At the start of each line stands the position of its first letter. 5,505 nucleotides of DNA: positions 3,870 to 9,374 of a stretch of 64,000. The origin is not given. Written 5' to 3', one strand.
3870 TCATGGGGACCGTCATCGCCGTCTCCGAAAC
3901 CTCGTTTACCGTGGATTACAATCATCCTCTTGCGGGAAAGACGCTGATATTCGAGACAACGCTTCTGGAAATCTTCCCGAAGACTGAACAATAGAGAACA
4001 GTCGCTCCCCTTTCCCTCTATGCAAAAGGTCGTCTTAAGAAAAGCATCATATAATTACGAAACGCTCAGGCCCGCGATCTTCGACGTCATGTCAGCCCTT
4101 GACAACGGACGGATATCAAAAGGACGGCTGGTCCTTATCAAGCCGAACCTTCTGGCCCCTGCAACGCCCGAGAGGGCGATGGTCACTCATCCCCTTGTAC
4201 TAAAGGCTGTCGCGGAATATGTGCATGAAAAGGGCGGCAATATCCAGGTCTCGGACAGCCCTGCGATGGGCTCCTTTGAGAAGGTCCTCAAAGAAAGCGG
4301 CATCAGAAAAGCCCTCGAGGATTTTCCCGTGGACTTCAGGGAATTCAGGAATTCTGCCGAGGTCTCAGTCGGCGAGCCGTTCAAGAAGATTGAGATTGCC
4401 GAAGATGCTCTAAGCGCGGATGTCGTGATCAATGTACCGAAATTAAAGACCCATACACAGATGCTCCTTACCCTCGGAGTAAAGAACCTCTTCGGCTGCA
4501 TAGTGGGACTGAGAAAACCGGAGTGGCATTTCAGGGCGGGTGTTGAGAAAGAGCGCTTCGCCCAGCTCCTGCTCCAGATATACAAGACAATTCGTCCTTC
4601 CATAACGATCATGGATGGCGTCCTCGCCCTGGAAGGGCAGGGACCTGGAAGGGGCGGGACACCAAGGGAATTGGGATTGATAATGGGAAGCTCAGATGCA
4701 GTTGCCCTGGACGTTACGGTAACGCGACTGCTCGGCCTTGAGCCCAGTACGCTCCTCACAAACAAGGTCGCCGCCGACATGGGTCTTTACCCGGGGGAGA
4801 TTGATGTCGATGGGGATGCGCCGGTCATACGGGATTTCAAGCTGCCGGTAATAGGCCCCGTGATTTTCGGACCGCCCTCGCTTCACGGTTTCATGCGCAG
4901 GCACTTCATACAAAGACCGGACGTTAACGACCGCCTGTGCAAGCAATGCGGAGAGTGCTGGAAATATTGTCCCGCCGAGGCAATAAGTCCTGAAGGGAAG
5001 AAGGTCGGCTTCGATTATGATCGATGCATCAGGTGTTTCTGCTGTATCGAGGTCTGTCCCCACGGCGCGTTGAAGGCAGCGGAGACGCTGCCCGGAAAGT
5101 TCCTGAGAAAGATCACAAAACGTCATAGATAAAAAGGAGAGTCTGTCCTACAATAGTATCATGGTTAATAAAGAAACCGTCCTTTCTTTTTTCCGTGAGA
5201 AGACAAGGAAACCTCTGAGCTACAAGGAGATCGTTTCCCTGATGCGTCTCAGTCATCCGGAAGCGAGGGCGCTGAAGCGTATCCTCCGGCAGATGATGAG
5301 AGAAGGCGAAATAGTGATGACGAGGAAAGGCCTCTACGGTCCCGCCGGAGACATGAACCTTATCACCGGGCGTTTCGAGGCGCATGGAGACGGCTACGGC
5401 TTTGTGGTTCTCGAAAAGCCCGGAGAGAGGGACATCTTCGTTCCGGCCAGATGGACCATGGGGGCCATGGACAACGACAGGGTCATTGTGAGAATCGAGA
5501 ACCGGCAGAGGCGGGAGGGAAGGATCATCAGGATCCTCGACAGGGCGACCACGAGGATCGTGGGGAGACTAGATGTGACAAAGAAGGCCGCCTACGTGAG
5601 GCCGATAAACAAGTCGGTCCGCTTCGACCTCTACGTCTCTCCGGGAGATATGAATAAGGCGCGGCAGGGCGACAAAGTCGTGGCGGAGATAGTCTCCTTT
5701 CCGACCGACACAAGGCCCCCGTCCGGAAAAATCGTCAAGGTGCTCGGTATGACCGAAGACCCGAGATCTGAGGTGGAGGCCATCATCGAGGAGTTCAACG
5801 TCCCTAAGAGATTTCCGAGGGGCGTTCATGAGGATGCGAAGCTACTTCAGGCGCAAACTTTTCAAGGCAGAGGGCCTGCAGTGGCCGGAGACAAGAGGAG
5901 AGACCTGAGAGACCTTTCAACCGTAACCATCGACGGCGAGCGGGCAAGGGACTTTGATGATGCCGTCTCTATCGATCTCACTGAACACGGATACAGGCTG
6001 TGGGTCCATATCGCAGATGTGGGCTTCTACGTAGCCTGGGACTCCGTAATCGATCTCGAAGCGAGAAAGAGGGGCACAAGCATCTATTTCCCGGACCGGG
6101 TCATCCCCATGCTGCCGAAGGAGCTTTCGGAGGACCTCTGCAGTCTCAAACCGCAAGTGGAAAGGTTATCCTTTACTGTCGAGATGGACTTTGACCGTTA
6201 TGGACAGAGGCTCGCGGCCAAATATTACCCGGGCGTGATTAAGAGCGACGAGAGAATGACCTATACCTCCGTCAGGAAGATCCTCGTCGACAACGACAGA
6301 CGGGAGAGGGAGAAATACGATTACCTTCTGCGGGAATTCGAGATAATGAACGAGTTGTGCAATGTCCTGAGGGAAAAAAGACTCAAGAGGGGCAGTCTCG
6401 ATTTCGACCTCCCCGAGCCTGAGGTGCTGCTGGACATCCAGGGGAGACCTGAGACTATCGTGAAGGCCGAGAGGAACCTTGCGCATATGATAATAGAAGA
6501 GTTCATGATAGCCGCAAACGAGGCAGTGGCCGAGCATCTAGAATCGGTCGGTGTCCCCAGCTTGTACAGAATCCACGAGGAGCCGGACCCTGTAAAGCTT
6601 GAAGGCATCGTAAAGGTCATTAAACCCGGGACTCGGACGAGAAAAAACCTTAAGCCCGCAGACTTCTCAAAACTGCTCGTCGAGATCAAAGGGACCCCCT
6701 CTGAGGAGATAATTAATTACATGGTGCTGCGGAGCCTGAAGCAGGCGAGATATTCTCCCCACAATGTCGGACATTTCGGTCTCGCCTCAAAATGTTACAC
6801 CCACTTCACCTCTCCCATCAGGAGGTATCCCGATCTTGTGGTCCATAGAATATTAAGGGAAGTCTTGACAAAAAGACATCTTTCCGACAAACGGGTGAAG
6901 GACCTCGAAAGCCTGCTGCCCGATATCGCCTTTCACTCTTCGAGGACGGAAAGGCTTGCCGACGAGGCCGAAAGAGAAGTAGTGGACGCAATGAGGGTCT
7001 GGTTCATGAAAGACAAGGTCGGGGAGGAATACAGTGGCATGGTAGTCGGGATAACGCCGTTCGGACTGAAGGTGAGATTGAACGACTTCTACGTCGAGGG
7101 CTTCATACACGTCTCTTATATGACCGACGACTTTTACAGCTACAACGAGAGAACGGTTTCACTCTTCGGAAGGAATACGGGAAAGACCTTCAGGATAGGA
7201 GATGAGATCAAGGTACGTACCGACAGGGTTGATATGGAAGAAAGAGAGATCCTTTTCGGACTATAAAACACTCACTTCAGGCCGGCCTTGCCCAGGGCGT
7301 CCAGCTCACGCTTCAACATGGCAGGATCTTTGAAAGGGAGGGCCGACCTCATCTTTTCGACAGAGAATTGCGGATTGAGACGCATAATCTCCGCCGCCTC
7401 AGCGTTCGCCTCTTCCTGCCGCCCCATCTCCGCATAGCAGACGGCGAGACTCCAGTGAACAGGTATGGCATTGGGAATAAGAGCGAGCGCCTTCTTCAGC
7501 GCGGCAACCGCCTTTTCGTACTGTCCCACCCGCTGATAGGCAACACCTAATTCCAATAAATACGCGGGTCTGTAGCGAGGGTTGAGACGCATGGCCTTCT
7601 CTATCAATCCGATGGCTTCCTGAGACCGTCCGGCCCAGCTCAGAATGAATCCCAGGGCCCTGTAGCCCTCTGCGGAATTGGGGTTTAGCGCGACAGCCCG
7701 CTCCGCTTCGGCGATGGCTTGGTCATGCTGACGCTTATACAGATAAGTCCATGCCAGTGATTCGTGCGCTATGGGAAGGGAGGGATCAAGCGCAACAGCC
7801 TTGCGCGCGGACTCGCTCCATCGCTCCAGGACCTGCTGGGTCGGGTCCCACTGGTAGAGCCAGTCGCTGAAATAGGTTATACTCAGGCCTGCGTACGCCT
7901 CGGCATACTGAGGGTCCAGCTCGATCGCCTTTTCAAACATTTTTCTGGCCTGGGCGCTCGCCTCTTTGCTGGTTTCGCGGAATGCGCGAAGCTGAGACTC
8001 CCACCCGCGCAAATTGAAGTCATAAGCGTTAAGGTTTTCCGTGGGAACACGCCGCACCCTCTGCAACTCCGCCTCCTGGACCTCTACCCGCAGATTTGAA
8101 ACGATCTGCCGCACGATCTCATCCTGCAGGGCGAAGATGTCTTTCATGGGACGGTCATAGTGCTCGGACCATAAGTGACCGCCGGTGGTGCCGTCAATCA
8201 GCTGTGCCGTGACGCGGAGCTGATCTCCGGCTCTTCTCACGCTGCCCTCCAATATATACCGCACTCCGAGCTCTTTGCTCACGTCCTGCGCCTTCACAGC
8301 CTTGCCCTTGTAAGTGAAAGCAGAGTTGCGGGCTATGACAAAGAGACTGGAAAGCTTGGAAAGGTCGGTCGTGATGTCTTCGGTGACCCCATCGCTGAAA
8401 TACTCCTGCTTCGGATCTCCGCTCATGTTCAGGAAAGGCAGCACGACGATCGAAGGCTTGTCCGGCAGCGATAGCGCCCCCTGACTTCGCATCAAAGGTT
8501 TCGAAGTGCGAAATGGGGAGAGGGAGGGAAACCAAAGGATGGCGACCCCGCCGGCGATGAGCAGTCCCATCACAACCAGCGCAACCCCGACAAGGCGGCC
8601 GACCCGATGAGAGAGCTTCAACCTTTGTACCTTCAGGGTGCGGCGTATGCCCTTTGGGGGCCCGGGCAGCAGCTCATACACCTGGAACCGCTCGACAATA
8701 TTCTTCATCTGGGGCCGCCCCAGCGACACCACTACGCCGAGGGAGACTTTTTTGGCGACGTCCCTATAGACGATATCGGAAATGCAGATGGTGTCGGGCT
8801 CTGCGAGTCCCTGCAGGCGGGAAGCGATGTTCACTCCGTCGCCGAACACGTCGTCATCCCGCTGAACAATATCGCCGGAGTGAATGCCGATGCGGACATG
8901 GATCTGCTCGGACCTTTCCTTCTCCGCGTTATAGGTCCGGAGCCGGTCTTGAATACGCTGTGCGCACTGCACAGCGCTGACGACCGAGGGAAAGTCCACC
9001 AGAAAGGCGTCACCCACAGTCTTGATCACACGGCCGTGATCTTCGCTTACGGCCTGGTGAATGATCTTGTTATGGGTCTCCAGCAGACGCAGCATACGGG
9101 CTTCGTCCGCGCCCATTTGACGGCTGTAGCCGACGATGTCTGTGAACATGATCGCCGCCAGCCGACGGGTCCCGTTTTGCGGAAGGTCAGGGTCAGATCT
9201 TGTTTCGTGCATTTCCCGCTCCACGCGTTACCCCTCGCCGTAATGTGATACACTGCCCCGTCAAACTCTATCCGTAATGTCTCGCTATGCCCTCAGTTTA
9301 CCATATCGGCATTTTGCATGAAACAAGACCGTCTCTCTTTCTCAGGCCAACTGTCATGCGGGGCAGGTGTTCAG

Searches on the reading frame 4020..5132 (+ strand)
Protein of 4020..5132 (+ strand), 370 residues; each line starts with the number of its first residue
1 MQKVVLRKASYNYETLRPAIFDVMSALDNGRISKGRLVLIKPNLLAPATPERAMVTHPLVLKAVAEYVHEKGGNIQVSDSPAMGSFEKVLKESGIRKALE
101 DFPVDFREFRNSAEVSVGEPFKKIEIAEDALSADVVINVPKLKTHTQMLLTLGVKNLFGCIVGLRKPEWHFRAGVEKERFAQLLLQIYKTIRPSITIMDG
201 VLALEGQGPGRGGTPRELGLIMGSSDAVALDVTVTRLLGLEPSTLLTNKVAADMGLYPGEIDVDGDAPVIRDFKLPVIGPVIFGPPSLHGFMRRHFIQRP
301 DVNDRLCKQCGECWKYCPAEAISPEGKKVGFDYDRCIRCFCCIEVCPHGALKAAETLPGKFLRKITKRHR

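Call 47: search_protein_families(library=pfam, proteins=[window:4020-5132:+], max_evalue=0.00001)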
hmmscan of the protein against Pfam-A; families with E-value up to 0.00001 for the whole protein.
window:4020-5132:+ (370 aa): 7 families
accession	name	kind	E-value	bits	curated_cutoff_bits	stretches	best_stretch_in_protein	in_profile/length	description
PF04015.17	DUF362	-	1.2e-56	192.4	24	1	38-235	1-199/200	Domain of unknown function (DUF362)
PF00037.32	Fer4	-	1.3e-09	37.9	21.1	0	302-323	3-24/24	4Fe-4S binding domain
PF12837.12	Fer4_6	-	2.1e-08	34.2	25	0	329-351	2-24/24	4Fe-4S binding domain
PF13237.11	Fer4_10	-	5.5e-08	33.1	25.5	1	302-347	4-53/53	4Fe-4S dicluster domain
PF12838.12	Fer4_7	-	4.7e-07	30.6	27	1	307-350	2-52/52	4Fe-4S dicluster domain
PF13484.11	Fer4_16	-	6.8e-07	30.4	30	0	307-325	2-20/66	4Fe-4S double cluster binding domain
PF13187.11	Fer4_9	-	5.9e-06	26.6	27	1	307-350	2-51/52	4Fe-4S dicluster domain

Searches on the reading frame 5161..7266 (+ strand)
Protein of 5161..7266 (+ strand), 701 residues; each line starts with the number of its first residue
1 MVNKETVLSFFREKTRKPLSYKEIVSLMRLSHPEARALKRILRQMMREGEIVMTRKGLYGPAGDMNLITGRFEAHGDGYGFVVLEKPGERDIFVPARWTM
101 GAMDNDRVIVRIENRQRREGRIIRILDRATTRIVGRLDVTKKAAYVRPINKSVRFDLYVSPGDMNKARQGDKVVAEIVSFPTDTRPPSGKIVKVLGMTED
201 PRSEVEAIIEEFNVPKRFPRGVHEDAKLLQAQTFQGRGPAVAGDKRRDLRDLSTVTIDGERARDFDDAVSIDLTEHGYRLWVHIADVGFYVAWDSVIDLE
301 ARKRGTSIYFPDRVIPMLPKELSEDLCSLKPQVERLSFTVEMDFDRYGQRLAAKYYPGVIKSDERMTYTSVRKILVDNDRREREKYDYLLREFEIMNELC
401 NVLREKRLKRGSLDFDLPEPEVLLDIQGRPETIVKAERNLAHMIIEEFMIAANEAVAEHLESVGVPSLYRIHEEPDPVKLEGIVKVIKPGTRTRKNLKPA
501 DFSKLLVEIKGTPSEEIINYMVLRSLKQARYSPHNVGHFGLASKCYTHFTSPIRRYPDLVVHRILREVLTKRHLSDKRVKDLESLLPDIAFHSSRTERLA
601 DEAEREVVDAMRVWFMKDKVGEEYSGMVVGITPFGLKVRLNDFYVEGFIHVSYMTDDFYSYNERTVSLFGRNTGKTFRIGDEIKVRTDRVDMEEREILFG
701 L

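Call 47: search_protein_families(library=pfam, proteins=[window:5161-7266:+], max_evalue=0.00001)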
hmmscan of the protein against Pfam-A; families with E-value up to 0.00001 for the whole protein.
window:5161-7266:+ (701 aa): 4 families
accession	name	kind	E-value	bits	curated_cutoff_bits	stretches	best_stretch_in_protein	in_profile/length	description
PF00773.25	RNB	-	4e-114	381.7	29.3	1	246-571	1-326/326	RNB domain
PF17876.7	CSD2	-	4.7e-29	100.7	26.2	1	145-219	1-74/74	Cold shock domain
PF08206.17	OB_RNB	-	9.8e-22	76.9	24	1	70-125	1-58/58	Ribonuclease B OB domain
PF00575.29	S1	-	5.3e-12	46.4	22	1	617-698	1-70/74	S1 RNA binding domain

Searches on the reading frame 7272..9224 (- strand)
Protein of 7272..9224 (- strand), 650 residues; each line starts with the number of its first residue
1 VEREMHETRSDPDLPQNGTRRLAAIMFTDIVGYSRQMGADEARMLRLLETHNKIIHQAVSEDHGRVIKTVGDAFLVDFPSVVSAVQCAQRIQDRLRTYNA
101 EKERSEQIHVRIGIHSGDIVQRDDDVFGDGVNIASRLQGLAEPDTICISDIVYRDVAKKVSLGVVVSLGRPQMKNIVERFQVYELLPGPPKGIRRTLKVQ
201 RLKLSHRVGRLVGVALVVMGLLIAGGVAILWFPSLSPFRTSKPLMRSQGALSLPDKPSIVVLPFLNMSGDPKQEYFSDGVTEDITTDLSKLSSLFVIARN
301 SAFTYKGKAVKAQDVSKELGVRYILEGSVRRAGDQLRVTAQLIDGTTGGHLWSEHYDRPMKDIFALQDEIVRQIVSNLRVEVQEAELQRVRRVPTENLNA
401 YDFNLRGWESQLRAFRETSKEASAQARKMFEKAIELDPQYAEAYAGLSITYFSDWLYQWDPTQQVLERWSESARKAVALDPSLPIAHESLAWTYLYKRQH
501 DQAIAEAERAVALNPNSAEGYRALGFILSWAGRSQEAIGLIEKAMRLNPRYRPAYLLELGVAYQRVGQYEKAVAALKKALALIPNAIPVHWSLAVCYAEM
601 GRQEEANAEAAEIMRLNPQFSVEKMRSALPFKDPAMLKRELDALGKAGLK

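Call 47: search_protein_families(library=pfam, proteins=[window:7272-9224:-], max_evalue=0.00001)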
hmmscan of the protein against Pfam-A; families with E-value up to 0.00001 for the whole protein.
window:7272-9224:- (650 aa): 15 families
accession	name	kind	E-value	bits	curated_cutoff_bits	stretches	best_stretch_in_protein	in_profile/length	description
PF07719.23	TPR_2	-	9.5e-24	82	27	1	554-585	2-33/34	Tetratricopeptide repeat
PF13431.12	TPR_17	-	2.8e-21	74.4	24.4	0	430-451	2-23/34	Tetratricopeptide repeat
PF13414.12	TPR_11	-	6.3e-20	71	26.8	0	567-601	8-42/42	TPR repeat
PF00211.25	Guanylate_cyc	-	6.5e-19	68.7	21.9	1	24-154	10-153/183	Adenylate and Guanylate cyclase catalytic domain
PF00515.34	TPR_1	-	3.9e-18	64.9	27.8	1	556-585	4-33/34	Tetratricopeptide repeat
PF14559.12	TPR_19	-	5.3e-17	62.3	25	1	567-619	5-57/68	Tetratricopeptide repeat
PF13181.12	TPR_8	-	6.2e-16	57.6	25.7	0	555-585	3-33/34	Tetratricopeptide repeat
PF13428.12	TPR_14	-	1.4e-12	47.4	23.5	0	487-525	4-42/44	Tetratricopeptide repeat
PF13424.12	TPR_12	-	1.5e-11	44.8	30.1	1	519-582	4-74/77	Tetratricopeptide repeat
PF13432.12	TPR_16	-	1.1e-09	39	32.7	0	490-549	3-62/65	Tetratricopeptide repeat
PF13174.12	TPR_6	-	1.8e-07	31.8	26.3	0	556-581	3-28/33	Tetratricopeptide repeat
PF13371.12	TPR_9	-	1.2e-06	28.9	35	0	494-552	5-63/73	Tetratricopeptide repeat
PF13176.12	TPR_7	-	1.8e-06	28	27.9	0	556-582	2-28/36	Tetratricopeptide repeat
PF12895.13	ANAPC3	-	2e-06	28.4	27.2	0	534-606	5-75/82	Anaphase-promoting complex, cyclosome, subunit 3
PF21545.3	T7SS_EccA1_N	-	3.2e-06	27.1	27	0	551-623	166-241/272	T7SS, ESX-1 secretion system protein EccA1, N-terminal domain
